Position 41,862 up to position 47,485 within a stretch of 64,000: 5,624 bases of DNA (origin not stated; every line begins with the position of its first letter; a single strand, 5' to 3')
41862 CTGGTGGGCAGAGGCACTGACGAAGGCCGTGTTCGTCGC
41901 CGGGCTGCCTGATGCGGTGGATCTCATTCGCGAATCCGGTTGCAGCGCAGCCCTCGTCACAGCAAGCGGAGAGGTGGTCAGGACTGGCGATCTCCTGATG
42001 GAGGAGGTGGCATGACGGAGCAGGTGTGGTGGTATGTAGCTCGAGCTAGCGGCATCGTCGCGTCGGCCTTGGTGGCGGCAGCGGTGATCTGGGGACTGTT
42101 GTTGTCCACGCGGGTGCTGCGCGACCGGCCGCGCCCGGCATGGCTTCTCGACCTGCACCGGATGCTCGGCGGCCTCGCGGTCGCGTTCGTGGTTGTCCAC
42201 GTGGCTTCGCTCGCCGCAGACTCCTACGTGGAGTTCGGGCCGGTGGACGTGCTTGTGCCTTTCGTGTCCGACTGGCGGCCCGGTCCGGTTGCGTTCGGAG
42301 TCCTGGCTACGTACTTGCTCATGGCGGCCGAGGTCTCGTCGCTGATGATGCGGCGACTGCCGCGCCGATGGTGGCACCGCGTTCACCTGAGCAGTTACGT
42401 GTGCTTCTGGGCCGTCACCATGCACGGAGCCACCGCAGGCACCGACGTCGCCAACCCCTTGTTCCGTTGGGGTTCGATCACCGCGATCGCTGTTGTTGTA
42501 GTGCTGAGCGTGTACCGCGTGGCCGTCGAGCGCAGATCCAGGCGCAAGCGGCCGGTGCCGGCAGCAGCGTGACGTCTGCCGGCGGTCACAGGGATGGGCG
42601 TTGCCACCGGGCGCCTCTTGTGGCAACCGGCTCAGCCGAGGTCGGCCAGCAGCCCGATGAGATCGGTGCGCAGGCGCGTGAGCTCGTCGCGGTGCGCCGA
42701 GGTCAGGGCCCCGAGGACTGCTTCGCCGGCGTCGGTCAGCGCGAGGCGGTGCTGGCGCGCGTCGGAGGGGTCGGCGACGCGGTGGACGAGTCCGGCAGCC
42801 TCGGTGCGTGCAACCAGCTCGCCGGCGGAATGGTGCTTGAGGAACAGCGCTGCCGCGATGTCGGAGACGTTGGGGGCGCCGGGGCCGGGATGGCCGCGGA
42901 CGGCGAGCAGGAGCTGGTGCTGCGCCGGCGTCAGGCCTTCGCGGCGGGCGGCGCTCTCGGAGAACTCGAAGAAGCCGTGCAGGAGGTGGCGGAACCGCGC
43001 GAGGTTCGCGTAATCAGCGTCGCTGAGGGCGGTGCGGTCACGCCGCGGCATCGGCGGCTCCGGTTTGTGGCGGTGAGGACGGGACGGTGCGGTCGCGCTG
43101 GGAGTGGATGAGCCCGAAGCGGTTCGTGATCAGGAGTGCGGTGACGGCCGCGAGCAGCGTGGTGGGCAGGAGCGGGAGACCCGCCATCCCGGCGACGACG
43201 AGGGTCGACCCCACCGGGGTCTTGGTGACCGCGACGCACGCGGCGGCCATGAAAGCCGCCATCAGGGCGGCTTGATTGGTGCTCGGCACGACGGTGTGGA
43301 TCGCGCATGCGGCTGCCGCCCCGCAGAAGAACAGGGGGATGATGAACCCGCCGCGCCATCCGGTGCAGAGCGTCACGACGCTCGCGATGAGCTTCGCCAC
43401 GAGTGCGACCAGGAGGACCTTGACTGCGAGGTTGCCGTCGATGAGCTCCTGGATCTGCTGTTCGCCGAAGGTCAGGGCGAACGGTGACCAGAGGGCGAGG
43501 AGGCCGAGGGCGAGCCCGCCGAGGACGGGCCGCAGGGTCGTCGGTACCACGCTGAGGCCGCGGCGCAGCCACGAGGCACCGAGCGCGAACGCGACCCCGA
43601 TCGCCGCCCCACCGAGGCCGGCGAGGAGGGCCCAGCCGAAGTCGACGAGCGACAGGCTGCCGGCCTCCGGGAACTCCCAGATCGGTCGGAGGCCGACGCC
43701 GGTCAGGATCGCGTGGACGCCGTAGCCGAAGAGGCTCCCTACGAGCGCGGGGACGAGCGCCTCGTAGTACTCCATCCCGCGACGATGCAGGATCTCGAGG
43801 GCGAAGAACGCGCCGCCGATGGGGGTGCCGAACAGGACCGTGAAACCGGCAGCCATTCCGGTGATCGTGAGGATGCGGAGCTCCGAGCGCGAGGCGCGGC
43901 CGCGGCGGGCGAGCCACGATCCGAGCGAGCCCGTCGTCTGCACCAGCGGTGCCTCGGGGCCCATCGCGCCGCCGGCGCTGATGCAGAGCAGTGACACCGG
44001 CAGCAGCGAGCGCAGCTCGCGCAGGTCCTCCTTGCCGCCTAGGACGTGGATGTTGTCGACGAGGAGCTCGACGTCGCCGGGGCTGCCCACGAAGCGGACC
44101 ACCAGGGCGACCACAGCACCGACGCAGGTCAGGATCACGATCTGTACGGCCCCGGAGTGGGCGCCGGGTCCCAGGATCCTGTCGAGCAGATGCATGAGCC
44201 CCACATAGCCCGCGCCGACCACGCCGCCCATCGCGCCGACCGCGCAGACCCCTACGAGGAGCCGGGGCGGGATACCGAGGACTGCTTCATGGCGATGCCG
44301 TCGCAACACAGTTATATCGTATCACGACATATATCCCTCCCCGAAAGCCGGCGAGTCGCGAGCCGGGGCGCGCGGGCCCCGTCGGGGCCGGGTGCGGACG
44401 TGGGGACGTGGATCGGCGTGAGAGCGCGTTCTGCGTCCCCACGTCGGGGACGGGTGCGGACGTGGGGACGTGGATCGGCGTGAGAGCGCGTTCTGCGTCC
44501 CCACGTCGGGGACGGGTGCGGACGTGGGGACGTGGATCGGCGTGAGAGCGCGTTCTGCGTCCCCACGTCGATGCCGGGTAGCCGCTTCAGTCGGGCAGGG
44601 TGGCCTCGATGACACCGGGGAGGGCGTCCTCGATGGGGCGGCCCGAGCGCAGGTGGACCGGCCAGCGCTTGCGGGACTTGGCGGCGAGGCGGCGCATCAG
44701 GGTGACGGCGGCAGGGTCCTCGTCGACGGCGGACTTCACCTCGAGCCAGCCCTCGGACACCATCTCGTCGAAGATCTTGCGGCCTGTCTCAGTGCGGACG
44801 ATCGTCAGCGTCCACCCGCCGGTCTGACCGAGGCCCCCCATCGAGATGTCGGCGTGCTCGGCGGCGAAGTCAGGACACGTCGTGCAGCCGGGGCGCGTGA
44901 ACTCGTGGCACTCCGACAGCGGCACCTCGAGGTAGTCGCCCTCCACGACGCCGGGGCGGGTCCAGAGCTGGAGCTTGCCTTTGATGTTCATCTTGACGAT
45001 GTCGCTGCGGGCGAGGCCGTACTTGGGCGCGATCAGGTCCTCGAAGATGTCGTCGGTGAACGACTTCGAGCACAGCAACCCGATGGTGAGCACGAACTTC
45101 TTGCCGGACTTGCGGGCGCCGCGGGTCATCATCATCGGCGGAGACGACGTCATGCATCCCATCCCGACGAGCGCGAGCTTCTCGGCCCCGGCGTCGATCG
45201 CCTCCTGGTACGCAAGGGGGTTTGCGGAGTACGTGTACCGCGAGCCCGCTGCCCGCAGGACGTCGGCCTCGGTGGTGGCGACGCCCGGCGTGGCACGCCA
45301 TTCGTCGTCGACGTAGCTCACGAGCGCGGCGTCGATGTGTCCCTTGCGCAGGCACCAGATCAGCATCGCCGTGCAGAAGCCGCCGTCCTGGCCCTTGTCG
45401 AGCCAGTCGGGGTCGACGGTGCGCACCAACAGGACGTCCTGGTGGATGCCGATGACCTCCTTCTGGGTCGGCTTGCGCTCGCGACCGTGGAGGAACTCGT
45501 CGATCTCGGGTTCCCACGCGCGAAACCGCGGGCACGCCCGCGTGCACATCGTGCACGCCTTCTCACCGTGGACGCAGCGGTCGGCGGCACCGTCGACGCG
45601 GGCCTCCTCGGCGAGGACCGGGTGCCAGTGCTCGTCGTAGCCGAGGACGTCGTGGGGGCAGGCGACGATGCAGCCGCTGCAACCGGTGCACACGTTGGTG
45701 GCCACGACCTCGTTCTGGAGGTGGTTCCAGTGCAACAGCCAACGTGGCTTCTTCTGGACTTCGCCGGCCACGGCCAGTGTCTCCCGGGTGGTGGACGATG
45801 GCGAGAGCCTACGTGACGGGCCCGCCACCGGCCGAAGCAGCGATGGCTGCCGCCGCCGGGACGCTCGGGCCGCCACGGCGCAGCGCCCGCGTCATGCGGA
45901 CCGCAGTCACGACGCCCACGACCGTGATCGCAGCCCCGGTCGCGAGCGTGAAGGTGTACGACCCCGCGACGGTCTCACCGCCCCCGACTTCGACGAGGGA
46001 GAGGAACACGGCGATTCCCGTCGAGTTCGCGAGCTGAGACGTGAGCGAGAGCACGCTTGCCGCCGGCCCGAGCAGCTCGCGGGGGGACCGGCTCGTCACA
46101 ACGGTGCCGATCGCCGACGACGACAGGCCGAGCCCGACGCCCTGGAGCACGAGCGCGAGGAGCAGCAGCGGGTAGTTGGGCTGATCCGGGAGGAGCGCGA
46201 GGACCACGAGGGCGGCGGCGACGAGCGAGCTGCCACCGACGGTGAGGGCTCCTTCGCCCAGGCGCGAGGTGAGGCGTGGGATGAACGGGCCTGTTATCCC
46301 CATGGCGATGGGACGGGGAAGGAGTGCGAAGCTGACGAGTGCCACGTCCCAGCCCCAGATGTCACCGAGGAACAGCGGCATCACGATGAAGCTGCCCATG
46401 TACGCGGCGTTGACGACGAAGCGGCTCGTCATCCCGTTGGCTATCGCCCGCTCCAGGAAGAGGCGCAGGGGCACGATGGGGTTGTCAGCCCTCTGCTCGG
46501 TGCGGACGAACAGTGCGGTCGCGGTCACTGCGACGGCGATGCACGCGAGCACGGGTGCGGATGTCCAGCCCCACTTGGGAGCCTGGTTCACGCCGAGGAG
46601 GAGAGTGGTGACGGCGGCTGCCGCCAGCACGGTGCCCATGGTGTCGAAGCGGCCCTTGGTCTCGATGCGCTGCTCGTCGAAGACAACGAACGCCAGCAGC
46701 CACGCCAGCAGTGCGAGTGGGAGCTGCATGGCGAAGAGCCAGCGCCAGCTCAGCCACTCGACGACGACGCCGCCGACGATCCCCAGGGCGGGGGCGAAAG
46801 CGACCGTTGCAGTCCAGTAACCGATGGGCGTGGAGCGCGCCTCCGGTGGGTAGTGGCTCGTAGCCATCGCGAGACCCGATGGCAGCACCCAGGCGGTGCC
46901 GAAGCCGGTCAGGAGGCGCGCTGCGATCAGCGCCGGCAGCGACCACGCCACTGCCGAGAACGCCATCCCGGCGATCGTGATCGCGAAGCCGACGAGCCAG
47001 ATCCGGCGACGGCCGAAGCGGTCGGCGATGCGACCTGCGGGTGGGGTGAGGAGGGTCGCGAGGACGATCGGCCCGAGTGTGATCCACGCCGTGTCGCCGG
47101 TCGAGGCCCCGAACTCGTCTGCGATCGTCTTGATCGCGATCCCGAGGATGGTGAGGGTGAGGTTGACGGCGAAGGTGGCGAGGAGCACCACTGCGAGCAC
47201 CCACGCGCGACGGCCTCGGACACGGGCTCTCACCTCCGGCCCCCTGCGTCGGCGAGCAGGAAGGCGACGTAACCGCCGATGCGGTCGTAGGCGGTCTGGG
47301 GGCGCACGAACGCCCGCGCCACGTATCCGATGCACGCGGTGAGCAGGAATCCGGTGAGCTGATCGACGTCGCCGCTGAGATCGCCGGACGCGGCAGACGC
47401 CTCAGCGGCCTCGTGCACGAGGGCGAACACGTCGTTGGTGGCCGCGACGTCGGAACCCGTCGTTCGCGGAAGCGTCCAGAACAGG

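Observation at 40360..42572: Four-gene operon for a possible flavin-based transmembrane electron transfer system: H/D-rich tail protein, SGAT-motif mini-protein, ApbE, ferric-reductase-like di-haem protein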

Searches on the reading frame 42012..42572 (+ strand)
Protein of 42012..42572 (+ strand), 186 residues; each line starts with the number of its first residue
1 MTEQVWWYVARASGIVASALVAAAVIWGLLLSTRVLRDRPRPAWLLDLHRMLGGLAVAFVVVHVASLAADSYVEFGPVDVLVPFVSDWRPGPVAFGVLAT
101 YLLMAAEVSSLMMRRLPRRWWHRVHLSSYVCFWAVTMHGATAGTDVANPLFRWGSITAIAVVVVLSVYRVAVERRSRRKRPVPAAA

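Call 3: search_protein_families(library=pfam, proteins=[window:42012-42572:+], max_evalue=0.1)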
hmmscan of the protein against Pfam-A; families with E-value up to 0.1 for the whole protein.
window:42012-42572:+ (186 aa): 4 families
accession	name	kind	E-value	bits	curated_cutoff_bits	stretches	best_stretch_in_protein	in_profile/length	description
PF01794.25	Ferric_reduct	-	1e-07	32.5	28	1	14-133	2-118/121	Ferric reductase like transmembrane component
PF14358.11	DUF4405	-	0.024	15.6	26.7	1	17-65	6-63/66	Domain of unknown function (DUF4405)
PF03929.21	PepSY_TM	-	0.031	14.5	28.8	1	12-66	137-198/295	PepSY-associated TM region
PF01292.26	Ni_hydr_CYTB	-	0.04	14.1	30.1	1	13-68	103-163/179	Prokaryotic cytochrome b561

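Call 4: search_protein_families(library=ncbifam, proteins=[window:42012-42572:+], max_evalue=0.1)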
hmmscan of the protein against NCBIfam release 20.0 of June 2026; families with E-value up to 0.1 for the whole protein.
window:42012-42572:+ (186 aa): 0 families

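Call 6: find_encoding_contigs(protein=window:42012-42572:+, flank=6000, max_places=6)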
Protein window:42012-42572:+ (186 aa): 23 contigs read that carry it; 6 places shown.
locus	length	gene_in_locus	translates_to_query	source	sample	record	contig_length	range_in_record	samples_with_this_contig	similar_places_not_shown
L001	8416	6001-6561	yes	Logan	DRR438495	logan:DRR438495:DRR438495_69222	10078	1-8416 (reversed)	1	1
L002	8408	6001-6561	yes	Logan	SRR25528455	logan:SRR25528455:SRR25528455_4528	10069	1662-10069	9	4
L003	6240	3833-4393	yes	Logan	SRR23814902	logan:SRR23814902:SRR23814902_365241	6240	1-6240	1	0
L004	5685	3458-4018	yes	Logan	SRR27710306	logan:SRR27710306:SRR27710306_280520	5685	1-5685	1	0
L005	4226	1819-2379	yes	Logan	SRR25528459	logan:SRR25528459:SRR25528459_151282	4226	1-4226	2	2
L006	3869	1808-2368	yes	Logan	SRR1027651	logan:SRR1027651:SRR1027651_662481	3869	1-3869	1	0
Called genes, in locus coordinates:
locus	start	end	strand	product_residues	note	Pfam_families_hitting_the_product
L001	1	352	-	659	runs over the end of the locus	-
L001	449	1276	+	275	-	PF00903:Glyoxalase, PF13468:Glyoxalase_3, PF13669:Glyoxalase_4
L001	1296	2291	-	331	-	PF08240:ADH_N, PF16912:Glu_dehyd_C (weak), PF00107:ADH_zinc_N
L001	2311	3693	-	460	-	PF00672:HAMP, PF00512:HisKA, PF02518:HATPase_c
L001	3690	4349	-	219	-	PF00072:Response_reg, PF00486:Trans_reg_C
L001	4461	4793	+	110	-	-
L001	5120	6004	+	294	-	PF02424:ApbE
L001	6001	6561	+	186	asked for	PF01794:Ferric_reduct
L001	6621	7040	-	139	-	PF12802:MarR_2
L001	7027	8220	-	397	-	PF00654:Voltage_CLC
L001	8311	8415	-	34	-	?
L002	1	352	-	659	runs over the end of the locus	-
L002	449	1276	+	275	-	PF00903:Glyoxalase, PF13468:Glyoxalase_3, PF13669:Glyoxalase_4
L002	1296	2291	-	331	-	PF08240:ADH_N, PF16912:Glu_dehyd_C (weak), PF00107:ADH_zinc_N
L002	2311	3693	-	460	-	PF00672:HAMP, PF00512:HisKA, PF02518:HATPase_c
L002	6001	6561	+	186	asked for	PF01794:Ferric_reduct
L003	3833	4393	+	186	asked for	PF01794:Ferric_reduct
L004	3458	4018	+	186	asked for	PF01794:Ferric_reduct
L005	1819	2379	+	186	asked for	PF01794:Ferric_reduct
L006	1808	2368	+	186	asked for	PF01794:Ferric_reduct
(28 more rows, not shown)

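Call 44: search_solved_structures(query=window:42012-42569:+, max_evalue=1, show_alignments=2)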
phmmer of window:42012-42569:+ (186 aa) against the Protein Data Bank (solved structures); distinct sequences matched with E-value up to 1: 0.
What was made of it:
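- On Ferric_reduct / MsrQ (YedZ)-type cytochrome b (PF01794): There is no sequence-level match to any solved structure (call 44).
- Tried and rejected: There is no sequence match in the PDB (call 44).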

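Call 62: predict_structure(protein=window:42012-42569:+)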
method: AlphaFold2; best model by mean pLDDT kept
length: 186 residues; sequences in the alignment: 1
mean_pLDDT: 59.0   pTM: 0.39
mean pLDDT of the five models: 59.0, 56.3, 54.0, 52.5, 51.3
residues with pLDDT >= 90: 0; 70-90: 54; 50-70: 81; < 50: 51
segments of 3 or more residues with pLDDT < 50: 72-97, 136-154
pLDDT, mean of each block of 10 residues (from residue 1): 72 70 73 67 78 73 65 42 38 46 55 56 56 49 43 47 60 72 59
secondary structure, 60 per line:
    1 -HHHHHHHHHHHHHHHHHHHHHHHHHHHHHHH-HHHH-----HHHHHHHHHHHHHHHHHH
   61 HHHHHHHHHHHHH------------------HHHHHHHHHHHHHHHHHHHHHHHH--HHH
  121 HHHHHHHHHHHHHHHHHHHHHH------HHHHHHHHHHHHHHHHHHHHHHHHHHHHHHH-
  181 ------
elements in order: H2-32 H34-37 H43-73 H92-115 H118-142 H149-179
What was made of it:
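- Tried and rejected: The single-sequence model was too poor (pLDDT 59) to justify a fold search (call 62).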

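Call 74: list_cluster_members(proteins=[window:42012-42569:+, window:40797-41093:+, window:41083-42012:+, window:41131-42012:+, window:41113-42012:+, P0022])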
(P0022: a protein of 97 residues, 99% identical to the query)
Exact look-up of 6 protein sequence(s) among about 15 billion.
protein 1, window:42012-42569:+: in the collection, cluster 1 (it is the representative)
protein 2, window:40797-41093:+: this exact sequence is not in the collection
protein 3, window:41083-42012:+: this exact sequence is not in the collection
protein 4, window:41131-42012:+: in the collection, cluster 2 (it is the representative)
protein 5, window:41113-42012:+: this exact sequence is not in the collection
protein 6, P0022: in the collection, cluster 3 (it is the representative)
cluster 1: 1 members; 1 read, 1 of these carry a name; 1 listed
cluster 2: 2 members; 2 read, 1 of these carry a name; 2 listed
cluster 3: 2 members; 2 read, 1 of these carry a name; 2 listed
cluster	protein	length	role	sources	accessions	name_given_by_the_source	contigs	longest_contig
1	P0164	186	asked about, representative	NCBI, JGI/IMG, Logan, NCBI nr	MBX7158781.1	MAG: ferric reductase-like transmembrane domain-containing protein [Acidimicrobiia ... | ferric reductase-like transmembrane domain-containing protein [Acidimicrobiia bacterium]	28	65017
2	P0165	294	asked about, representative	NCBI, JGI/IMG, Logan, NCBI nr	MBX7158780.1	MAG: FAD:protein FMN transferase [Acidimicrobiia bacterium] | FAD:protein FMN transferase [Acidimicrobiia bacterium]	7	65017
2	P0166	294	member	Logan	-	-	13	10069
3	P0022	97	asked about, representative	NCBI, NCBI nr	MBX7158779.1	MAG: hypothetical protein K1X95_00640 [Acidimicrobiia bacterium] | hypothetical protein [Acidimicrobiia bacterium]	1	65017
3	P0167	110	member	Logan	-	-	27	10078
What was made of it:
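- Gene callers and NCBI skip it (calls 6, 74).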

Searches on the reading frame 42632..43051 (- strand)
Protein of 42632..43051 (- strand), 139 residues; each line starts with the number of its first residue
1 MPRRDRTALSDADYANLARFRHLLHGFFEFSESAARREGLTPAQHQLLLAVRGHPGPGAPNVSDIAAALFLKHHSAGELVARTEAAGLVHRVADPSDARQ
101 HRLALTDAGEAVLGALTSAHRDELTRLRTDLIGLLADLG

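Call 3: search_protein_families(library=pfam, proteins=[window:42632-43051:-], max_evalue=0.1)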
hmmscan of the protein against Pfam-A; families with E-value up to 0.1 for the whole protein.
window:42632-43051:- (139 aa): 3 families
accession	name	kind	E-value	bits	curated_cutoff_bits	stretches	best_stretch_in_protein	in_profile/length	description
PF12802.13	MarR_2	-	2.1e-14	53.9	27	1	39-100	2-61/61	MarR family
PF01047.28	MarR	-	1.9e-05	24.9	24.6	1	40-100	1-58/59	MarR family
PF13463.12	HTH_27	-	0.0039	17.9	22.2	1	40-109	1-68/68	Winged helix DNA-binding domain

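Call 58: search_protein_families(library=ncbifam, proteins=[window:42632-43051:-], max_evalue=0.00001)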
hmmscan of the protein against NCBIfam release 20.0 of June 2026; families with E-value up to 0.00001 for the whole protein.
window:42632-43051:- (139 aa): 1 family
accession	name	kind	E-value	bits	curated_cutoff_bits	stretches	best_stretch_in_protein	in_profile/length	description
NF045593.1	bilirub_TF_BilQ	equivalog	9e-06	25.4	125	0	23-120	11-105/135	bilirubin utilization transcriptional regulator BilQ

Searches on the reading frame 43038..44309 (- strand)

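Call 3: search_protein_families(library=pfam, proteins=[window:43038-44309:-], max_evalue=0.1)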
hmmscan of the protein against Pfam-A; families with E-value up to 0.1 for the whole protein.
window:43038-44309:- (423 aa): 1 family
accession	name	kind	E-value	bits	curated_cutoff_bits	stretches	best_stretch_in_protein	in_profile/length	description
PF00654.25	Voltage_CLC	-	9.8e-52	176.7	24.8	1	80-395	21-345/346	Voltage gated chloride channel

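Call 58: search_protein_families(library=ncbifam, proteins=[window:43038-44309:-], max_evalue=0.00001)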
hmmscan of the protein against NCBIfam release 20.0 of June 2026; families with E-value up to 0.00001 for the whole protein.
window:43038-44309:- (423 aa): 4 families
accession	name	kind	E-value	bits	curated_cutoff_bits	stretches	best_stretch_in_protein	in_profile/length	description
NF002505.0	PRK01862.1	equivalog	2e-24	86.2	482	1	105-397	124-421/577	ClcB-like voltage-gated chloride channel protein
NF002437.0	PRK01610.1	equivalog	2.1e-14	53.4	425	1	105-396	117-413/429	voltage-gated ClC-type chloride channel ClcB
NF002971.0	PRK03655.1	equivalog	4.1e-13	49.4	312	1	42-397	45-401/414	ion channel protein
NF003640.0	PRK05277.1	equivalog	6.5e-13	48.2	350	1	89-394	110-437/471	H(+)/Cl(-) exchange transporter ClcA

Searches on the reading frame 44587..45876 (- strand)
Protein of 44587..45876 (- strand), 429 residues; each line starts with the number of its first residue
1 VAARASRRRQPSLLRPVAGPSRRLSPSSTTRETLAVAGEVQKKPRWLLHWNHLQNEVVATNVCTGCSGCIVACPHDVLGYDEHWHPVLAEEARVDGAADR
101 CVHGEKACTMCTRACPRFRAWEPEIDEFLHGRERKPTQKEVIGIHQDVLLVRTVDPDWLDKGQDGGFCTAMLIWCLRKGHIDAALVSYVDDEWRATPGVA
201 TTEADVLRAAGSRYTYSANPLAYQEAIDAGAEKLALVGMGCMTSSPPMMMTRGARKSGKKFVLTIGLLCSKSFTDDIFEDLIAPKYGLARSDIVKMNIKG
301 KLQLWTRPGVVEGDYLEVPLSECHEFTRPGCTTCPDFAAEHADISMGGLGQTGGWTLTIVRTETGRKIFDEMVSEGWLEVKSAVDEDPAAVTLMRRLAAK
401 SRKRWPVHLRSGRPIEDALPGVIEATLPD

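Call 58: search_protein_families(library=ncbifam, proteins=[window:44587-45876:-], max_evalue=0.00001)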
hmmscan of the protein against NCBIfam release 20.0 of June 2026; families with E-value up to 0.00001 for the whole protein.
window:44587-45876:- (429 aa): 4 families
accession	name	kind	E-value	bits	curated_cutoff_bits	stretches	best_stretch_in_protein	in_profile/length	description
NF006807.0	PRK09325.1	subfamily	1e-58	198.6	269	1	140-404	2-266/283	coenzyme F420-reducing hydrogenase subunit beta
TIGR03289.1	frhB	equivalog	4.8e-50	170.2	331.5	1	142-404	1-263/275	coenzyme F420 hydrogenase subunit beta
NF040616.1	F420_dehyd_FpoF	exception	1.1e-39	136.4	475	1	56-401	6-317/337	F420H2 dehydrogenase subunit FpoF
NF006808.0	PRK09326.1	equivalog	2.8e-37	128.4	444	1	56-403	7-320/341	F420H2 dehydrogenase subunit F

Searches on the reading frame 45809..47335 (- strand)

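Call 58: search_protein_families(library=ncbifam, proteins=[window:45809-47335:-], max_evalue=0.00001)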
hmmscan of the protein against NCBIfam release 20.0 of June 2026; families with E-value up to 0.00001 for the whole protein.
window:45809-47335:- (508 aa): 40 families (the best 25 are shown)
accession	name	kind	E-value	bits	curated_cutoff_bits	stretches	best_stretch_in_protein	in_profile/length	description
TIGR00711.1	efflux_EmrB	subfamily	3.4e-62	210.8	230.2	1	47-444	4-404/485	DHA2 family efflux MFS transporter permease subunit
NF000025.1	MFS_efflux_tcmA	exception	4.4e-40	137.9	999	1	39-454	20-437/538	tetracenomycin C efflux MFS transporter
NF000031.1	MFS_efflux_LmrA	exception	3e-33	115.3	850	1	29-481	16-466/484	lincomycin efflux MFS transporter Lmr(A)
NF000391.1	EmrB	exception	2e-32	112.6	925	1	44-444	10-414/501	multidrug efflux MFS transporter permease subunit EmrB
NF000009.1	tet_MFS_Tcr3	exception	1.4e-31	109.6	1000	1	47-448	33-442/512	tetracycline efflux MFS transporter Tcr3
NF012169.0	qepA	equivalog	1.2e-30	106.6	1075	1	38-451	13-425/511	fluoroquinolone efflux MFS transporter QepA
NF000095.1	tet_MFS_OtrB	exception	1.4e-30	106.3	999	1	47-448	28-437/563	oxytetracycline resistance efflux MFS transporter OtrB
NF000060.1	MFS_efflux_LmrB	exception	5e-30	104.7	800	1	46-453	18-428/479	lincomycin efflux MFS transporter Lmr(B)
NF011571.1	PRK14995.1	subfamily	8.9e-30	103.9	701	1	43-447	3-410/493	SmvA family efflux MFS transporter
NF033896.2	MFS_LfrA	equivalog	9e-30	103.7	825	1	40-443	14-419/504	efflux MFS transporter LfrA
NF000218.1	FexA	exception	1.9e-27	96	900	1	38-404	14-383/475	chloramphenicol/florfenicol efflux MFS transporter FexA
NF007799.0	PRK10504.1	subfamily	6.4e-27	94.6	426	1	44-453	9-418/471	multidrug transporter subunit MdtD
NF000089.1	qac_MFS_AB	exception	8.2e-27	94.1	900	1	43-448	16-425/514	QacA/B family quaternary ammonium compound efflux MFS transporter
TIGR00880.1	2_A_01_02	superfamily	2.3e-25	89.4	131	1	95-221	13-140/141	multidrug resistance protein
NF040895.2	MFS_effux_SdrM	equivalog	9.9e-25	87.5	550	1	46-447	7-403/441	multidrug efflux MFS transporter SdrM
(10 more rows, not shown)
